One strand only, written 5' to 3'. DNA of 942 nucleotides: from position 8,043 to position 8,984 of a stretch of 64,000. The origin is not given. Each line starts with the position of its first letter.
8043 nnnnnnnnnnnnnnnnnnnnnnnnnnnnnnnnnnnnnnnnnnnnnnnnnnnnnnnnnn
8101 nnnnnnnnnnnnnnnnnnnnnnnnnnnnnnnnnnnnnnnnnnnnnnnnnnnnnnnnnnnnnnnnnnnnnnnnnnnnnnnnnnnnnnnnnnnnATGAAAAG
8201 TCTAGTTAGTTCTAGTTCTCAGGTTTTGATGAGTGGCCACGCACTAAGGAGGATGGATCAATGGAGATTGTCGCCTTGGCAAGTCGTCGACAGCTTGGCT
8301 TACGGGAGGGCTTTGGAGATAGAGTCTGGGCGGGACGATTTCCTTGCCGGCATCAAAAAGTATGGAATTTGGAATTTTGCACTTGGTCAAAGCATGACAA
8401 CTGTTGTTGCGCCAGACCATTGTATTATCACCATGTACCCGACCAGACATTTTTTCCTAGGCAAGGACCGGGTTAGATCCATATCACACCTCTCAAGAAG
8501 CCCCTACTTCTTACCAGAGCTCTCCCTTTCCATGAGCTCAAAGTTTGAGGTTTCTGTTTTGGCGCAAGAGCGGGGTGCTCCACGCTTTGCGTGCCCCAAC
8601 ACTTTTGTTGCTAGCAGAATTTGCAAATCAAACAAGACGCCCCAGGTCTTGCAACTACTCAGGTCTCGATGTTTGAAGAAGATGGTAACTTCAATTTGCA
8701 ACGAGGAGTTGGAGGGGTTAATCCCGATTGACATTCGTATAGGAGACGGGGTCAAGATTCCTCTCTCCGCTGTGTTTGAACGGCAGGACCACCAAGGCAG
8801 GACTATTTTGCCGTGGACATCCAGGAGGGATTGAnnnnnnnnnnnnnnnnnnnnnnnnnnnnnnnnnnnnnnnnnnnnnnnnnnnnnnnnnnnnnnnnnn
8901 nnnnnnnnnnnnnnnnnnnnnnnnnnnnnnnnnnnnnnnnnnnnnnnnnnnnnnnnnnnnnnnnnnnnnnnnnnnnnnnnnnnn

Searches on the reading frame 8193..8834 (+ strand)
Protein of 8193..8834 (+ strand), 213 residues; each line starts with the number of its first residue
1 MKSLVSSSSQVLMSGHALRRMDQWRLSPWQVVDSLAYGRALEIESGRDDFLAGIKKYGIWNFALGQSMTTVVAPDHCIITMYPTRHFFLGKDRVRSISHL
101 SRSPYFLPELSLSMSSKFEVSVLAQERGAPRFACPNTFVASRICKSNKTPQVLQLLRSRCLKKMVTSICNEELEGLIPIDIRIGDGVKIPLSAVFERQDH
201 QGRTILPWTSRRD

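Call 7: search_protein_families(library=pfam, proteins=[window:8193-8834:+], max_evalue=10)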
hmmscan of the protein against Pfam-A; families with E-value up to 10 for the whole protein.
window:8193-8834:+ (213 aa): 1 family
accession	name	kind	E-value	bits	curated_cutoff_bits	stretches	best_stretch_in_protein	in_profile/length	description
PF14076.12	DUF4258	-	0.023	15.4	25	1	13-75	1-60/71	Domain of unknown function (DUF4258)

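Call 11: find_homologous_proteins(query=window:8193-8831:+, max_evalue=0.01)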
Query window:8193-8831:+ (213 aa): 2 proteins with E <= 0.01 among 155 candidates.
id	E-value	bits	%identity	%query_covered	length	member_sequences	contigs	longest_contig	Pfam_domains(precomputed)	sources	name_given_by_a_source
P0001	1.0e-138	477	100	100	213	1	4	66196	-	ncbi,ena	-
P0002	7.7e-96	337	74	96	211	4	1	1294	-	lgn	-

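Call 12: find_encoding_contigs(protein=P0002, flank=10000, max_places=10)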
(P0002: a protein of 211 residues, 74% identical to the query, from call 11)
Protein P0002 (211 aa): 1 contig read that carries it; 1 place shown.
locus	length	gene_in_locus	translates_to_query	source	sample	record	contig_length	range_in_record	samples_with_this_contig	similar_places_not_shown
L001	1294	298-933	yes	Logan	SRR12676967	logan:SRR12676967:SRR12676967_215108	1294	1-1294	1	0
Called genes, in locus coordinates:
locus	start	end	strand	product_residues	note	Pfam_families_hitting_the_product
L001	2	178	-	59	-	?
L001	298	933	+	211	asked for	-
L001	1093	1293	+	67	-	?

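Call 13: find_encoding_contigs(protein=P0001, flank=10000, max_places=10)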
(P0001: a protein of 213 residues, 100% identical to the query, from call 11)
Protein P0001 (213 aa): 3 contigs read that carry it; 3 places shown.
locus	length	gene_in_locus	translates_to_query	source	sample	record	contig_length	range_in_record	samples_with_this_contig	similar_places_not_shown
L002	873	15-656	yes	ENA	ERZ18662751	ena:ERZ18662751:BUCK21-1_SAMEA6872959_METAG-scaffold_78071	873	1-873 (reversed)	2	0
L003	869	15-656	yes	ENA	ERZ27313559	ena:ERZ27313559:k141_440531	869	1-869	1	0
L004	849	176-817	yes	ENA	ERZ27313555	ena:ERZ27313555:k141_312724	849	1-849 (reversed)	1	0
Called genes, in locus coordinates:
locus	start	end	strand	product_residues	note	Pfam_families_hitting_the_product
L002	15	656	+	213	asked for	-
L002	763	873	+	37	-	?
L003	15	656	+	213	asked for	-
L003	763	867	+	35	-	?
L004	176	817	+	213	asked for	-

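Call 19: find_related_loci(query=A2, collection=genome_contigs, flank=10000)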
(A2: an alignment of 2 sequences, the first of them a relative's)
Query A2 (213 aa) in genome_contigs; peptide patterns used: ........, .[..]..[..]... (x = any residue, [..] = any of these).
38 stretches matched a pattern, but none encodes a relative of the query by tblastn (E <= 1e-3).

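Call 21: search_protein_families(library=padloc, proteins=[P0001, P0002], max_evalue=10)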
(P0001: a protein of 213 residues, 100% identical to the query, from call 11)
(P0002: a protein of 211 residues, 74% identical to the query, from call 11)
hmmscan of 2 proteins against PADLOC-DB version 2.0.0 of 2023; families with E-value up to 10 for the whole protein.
P0001 (213 aa): 0 families

P0002 (211 aa): 0 families

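Call 22: search_protein_families(library=ncbifam, proteins=[P0001, P0002], max_evalue=10)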
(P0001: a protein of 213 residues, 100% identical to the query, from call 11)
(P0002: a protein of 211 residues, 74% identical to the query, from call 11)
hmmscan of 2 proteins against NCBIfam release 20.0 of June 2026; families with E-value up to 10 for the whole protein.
P0001 (213 aa): 0 families

P0002 (211 aa): 0 families

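Call 23: search_solved_structures(query=A2, max_evalue=10, show_alignments=2)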
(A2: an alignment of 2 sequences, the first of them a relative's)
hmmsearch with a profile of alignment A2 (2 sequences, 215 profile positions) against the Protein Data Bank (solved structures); distinct sequences matched with E-value up to 10: 0.

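Call 26: search_protein_representatives(alignment_id=A2)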
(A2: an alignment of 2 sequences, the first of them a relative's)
Query: 2 sequences, 215 profile positions. Proteins with E-value up to 0.001 (for the whole library): 11; up to 1e-10: 8; up to 1e-30: 4. The best 11 are listed.
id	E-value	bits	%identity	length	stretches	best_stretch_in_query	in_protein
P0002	1.0e-135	466.5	-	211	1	1-215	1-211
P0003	8.3e-35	136.7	-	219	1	1-211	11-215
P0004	1.1e-32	129.9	-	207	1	9-212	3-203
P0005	2.7e-31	125.2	-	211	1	11-210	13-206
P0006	2.0e-23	99.6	-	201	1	9-210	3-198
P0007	3.5e-14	69.3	-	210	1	9-210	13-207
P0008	1.4e-13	67.3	-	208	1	9-209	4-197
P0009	4.7e-12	62.4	-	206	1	12-210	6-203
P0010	2.3e-09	53.6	-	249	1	11-209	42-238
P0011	4.2e-08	49.5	-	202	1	14-210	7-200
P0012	3.8e-04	36.5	-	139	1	92-210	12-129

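Call 29: find_homologous_proteins(query=A4, max_evalue=0.001)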
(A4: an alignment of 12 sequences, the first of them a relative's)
Query A4 (12 sequences) (213 aa, profile of the alignment): 4 proteins with E <= 0.001 among 2453 candidates.
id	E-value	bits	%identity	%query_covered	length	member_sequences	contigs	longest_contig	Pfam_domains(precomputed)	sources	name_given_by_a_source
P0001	4.7e-76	273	100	100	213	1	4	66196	-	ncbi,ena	-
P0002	9.8e-75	269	74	96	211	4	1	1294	-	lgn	-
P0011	6.6e-61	224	23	92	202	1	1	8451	-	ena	-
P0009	2.4e-59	219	27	93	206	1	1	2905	-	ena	-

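Call 30: search_protein_families(library=pfam, alignment_id=A4, max_evalue=1)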
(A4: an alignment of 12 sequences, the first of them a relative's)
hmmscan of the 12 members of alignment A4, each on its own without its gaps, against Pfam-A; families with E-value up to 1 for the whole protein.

A. member 1, P0001 (213 aa): 1 family
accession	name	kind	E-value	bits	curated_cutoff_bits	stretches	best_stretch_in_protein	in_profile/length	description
PF14076.12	DUF4258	-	0.023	15.4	25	1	13-75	1-60/71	Domain of unknown function (DUF4258)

B. families by the number of members that match (of 12 scanned): 4 families
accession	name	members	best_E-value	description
PF14076.12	DUF4258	2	0.00031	Domain of unknown function (DUF4258)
PF08027.17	Albumin_I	1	0.061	Albumin I chain b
PF07864.16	DUF1651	1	0.15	Protein of unknown function (DUF1651)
PF17182.10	OSK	1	0.19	OSK domain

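Call 31: find_encoding_contigs(protein=P0011, flank=10000)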
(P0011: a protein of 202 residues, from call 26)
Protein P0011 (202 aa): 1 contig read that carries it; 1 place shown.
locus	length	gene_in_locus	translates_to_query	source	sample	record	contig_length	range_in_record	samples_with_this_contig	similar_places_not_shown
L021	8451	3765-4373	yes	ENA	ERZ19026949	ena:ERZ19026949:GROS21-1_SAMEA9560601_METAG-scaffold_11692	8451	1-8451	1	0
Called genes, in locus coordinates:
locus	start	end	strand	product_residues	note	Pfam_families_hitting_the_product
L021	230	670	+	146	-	PF03652:RuvX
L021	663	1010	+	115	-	PF01588:tRNA_bind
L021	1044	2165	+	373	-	PF11104:PilM_2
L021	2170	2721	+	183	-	PF05137:PilN (weak)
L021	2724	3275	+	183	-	-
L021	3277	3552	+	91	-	-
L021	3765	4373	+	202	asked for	-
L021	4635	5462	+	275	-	PF00849:PseudoU_synth_2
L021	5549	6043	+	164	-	PF01245:Ribosomal_L19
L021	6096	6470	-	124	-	-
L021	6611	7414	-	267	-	-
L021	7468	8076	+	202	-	PF01923:Cob_adeno_trans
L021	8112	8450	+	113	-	?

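Call 32: find_encoding_contigs(protein=P0009, flank=10000)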
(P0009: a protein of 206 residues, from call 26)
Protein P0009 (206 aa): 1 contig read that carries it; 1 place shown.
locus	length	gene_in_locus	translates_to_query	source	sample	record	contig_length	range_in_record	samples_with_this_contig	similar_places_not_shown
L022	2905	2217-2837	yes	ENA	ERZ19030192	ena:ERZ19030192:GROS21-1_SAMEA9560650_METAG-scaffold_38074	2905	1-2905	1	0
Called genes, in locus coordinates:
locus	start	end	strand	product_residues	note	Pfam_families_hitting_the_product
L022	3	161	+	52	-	?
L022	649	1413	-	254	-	PF01149:Fapy_DNA_glyco, PF06831:H2TH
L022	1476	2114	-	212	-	PF01330:RuvA_N, PF14520:HHH_5, PF07499:RuvA_C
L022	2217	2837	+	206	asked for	-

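Call 33: find_encoding_contigs(protein=P0003, flank=10000)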
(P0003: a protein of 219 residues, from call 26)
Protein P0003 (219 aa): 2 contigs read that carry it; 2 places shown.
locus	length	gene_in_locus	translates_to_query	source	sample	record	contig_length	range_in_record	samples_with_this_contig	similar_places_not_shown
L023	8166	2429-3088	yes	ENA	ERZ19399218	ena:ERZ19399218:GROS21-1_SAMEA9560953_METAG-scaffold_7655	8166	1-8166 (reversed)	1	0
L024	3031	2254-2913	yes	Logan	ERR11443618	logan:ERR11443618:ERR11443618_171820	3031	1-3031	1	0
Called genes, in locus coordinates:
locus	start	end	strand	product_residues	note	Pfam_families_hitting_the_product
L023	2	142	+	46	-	?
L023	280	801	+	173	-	PF00588:SpoU_methylase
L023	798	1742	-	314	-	PF01149:Fapy_DNA_glyco, PF06831:H2TH, PF06827:zf-FPG_IleRS (weak)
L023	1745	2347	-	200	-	PF01330:RuvA_N, PF14520:HHH_5, PF07499:RuvA_C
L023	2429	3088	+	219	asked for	-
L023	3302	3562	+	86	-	PF01649:Ribosomal_S20p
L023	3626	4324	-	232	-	PF03703:bPH_2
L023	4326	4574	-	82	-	-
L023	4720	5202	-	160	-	-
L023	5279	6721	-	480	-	PF10342:Kre9_KNH (weak)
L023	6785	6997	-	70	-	-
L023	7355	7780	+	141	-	PF03652:RuvX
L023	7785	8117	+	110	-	PF01588:tRNA_bind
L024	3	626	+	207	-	?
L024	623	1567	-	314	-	PF01149:Fapy_DNA_glyco, PF06831:H2TH, PF06827:zf-FPG_IleRS (weak)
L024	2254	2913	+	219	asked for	-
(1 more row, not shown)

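Call 34: find_encoding_contigs(protein=P0004, flank=6000, max_places=3)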
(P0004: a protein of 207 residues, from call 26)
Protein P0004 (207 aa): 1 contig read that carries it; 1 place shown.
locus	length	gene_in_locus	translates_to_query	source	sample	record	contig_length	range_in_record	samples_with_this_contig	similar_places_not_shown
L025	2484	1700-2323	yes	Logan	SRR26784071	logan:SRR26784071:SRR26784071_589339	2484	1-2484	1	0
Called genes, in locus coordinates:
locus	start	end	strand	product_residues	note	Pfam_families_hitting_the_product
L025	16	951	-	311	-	PF01149:Fapy_DNA_glyco, PF06831:H2TH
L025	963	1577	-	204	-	PF01330:RuvA_N, PF00633:HHH (faint), PF14520:HHH_5, PF07499:RuvA_C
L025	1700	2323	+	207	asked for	-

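Call 35: find_encoding_contigs(protein=P0005, flank=6000, max_places=3)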
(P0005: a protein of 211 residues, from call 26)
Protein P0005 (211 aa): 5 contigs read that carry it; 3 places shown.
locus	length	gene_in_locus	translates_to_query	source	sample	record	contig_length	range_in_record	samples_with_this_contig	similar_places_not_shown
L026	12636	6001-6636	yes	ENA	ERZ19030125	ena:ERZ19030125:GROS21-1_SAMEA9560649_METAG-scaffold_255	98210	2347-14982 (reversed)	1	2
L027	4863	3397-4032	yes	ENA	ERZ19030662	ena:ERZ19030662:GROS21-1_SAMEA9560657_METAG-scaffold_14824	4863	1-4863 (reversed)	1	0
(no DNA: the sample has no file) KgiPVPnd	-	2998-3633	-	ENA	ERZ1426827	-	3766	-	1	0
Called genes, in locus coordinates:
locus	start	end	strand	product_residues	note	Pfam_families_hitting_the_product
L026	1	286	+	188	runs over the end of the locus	PF02367:TsaE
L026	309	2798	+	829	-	PF02739:5_3_exonuc_N, PF01367:5_3_exonuc, PF00476:DNA_pol_A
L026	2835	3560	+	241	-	-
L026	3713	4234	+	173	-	PF00588:SpoU_methylase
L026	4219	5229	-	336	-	PF01149:Fapy_DNA_glyco, PF06831:H2TH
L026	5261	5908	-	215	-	PF01330:RuvA_N, PF00633:HHH (faint), PF14520:HHH_5, PF07499:RuvA_C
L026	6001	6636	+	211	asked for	-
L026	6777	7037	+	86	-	PF01649:Ribosomal_S20p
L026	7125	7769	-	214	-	PF03703:bPH_2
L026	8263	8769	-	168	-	-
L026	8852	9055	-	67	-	-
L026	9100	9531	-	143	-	PF11554:DUF3232 (weak)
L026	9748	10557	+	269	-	PF03652:RuvX, PF01588:tRNA_bind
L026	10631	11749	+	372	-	PF11104:PilM_2, PF14450:FtsA (faint)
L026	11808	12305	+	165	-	-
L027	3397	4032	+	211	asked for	-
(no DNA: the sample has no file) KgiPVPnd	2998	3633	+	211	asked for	-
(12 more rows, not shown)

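Call 36: find_encoding_contigs(protein=P0006, flank=6000, max_places=3)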
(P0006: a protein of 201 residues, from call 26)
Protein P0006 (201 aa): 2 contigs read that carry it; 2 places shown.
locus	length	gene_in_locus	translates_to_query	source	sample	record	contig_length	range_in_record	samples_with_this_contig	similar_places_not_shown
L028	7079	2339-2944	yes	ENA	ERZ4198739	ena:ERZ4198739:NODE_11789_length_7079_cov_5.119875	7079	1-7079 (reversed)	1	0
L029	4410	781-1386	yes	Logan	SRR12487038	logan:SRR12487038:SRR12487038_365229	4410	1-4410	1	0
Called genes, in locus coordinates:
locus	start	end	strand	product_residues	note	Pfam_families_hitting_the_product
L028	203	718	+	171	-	PF00588:SpoU_methylase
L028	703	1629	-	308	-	PF01149:Fapy_DNA_glyco, PF05833:NFACT_N (weak), PF06831:H2TH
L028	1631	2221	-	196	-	PF01330:RuvA_N, PF00633:HHH (faint), PF14520:HHH_5, PF07499:RuvA_C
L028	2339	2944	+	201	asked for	-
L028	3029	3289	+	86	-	PF01649:Ribosomal_S20p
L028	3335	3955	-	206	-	PF03703:bPH_2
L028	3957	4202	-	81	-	-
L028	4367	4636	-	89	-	PF05016:ParE_toxin, PF15738:YafQ_toxin, PF15781:ParE-like_toxin (weak)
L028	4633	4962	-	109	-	-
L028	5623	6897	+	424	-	PF00239:Resolvase, PF07508:Recombinase, PF13408:Zn_ribbon_recom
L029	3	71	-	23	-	?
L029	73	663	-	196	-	PF01330:RuvA_N, PF00633:HHH (faint), PF14520:HHH_5, PF07499:RuvA_C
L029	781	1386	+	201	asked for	-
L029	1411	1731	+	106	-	PF01649:Ribosomal_S20p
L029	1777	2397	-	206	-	PF03703:bPH_2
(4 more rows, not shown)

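Call 37: find_encoding_contigs(protein=P0007, flank=6000, max_places=3)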
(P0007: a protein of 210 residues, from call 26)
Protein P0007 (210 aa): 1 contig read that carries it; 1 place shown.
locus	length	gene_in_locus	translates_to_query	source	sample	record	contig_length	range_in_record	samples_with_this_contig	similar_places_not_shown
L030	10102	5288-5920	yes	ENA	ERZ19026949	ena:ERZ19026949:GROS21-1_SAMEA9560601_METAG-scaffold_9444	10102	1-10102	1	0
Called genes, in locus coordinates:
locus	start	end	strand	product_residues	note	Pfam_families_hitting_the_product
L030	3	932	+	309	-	?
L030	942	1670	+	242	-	-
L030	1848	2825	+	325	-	PF01381:HTH_3, PF02661:Fic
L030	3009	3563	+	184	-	PF00588:SpoU_methylase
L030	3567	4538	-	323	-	PF01149:Fapy_DNA_glyco, PF06831:H2TH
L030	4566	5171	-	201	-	PF01330:RuvA_N, PF00633:HHH (faint), PF14520:HHH_5, PF07499:RuvA_C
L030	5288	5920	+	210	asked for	-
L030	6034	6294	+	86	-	PF01649:Ribosomal_S20p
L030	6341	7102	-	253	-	PF03703:bPH_2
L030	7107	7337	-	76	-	-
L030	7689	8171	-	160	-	-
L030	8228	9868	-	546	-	PF14252:DUF4347 (weak)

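Call 42: predict_structure(alignment_id=A4)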
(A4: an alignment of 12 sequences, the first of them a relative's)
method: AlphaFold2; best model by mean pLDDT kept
length: 213 residues; sequences in the alignment: 12
mean_pLDDT: 87.8   pTM: 0.82
mean pLDDT of the five models: 87.8, 87.7, 87.5, 86.9, 86.4
residues with pLDDT >= 90: 137; 70-90: 63; 50-70: 6; < 50: 7
segments of 3 or more residues with pLDDT < 50: 1-7
pLDDT, mean of each block of 10 residues (from residue 1): 43 93 93 92 88 93 92 93 81 91 89 93 90 86 91 90 94 95 92 86 83 74
secondary structure, 60 per line:
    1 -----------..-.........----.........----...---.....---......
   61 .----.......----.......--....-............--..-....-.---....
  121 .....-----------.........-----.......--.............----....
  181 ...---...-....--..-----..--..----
elements in order: H15-23 H28-36 E41-43 H47-51 E55-61 E66-72 E77-83 H86-89 H91-102 H108-111 E117-125 E137-145 H152-157 H160-172 E177-183 E187-189 H191-194

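Call 46: fold_search(model_id=the predicted structure, library=pdb)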
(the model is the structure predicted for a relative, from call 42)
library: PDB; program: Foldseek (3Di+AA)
matches with E <= 10: 598; with E <= 0.001: 0
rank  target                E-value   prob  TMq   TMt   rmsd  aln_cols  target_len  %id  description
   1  5xv6_B                2.2e-01  0.03  0.13  0.13  18.0       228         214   10  Crystal structure of ATG101-ATG13HORMA (released 2018-07-04)
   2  1s6l_MODEL_1_A        3.6e-01  0.08  0.13  0.14  15.0       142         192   13  Solution structure of MerB, the Organomercurial Lyase involved in the bacterial mercury resistance system (released 2005-04-19)
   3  8do8_C                3.9e-01  0.03  0.13  0.13  17.8       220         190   10  Crystal structure ATG9 HDIR in complex with the ATG13:ATG101 HORMA dimer (released 2022-11-23)
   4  9euf_5                4.1e-01  0.05  0.15  0.08  23.8       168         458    8  Cryo-EM structure of Staphylococcus aureus bacteriophage phi812 baseplate in the pre-contraction state - complete (released 2025-04-09)
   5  5xv4_L                4.6e-01  0.03  0.15  0.15  15.8       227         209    7  Crystal structure of ATG101-ATG13HORMA (released 2018-07-04)
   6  5xv4_H                4.6e-01  0.03  0.14  0.14  15.8       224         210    8  Crystal structure of ATG101-ATG13HORMA (released 2018-07-04)
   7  5xv3_B                4.6e-01  0.02  0.11  0.12  15.8       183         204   10  Crystal structure of ATG101-ATG13HORMA (released 2018-07-04)
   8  2y23                  4.6e-01  0.02  0.08  0.08  19.1       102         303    7  CRYSTAL STRUCTURE OF THE MYOMESIN DOMAINS MY9-MY11 (released 2011-12-21)
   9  8ovw_P                5.2e-01  0.05  0.14  0.12  16.5       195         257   11  Cryo-EM structure of CBF1-CCAN bound topologically to centromeric DNA (released 2023-08-09)
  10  6j35_A                7.5e-01  0.03  0.10  0.03  14.7       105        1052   12  Crystal structure of ligand-free of PulA-G680L mutant from Klebsiella pneumoniae (released 2019-09-18)
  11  5xv4_B                7.5e-01  0.02  0.14  0.15  16.1       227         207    7  Crystal structure of ATG101-ATG13HORMA (released 2018-07-04)
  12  7m5f_C                8.0e-01  0.20  0.22  0.33   4.2        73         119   12  Contact-dependent inhibition system from Serratia marcescens BWH57 (released 2021-05-12)
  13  7uwm_C                8.0e-01  0.03  0.12  0.10  15.8       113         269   12  Structure of the IL-17A-IL-17RA binary complex (released 2022-07-27)
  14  2fgz                  8.5e-01  0.03  0.10  0.04  14.9       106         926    8  Crystal Structure Analysis of apo pullulanase from Klebsiella pneumoniae (released 2006-06-13)
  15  5xv1_B                9.1e-01  0.02  0.13  0.13  15.4       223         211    9  Crystal structure of ATG101-ATG13HORMA (released 2018-07-04)
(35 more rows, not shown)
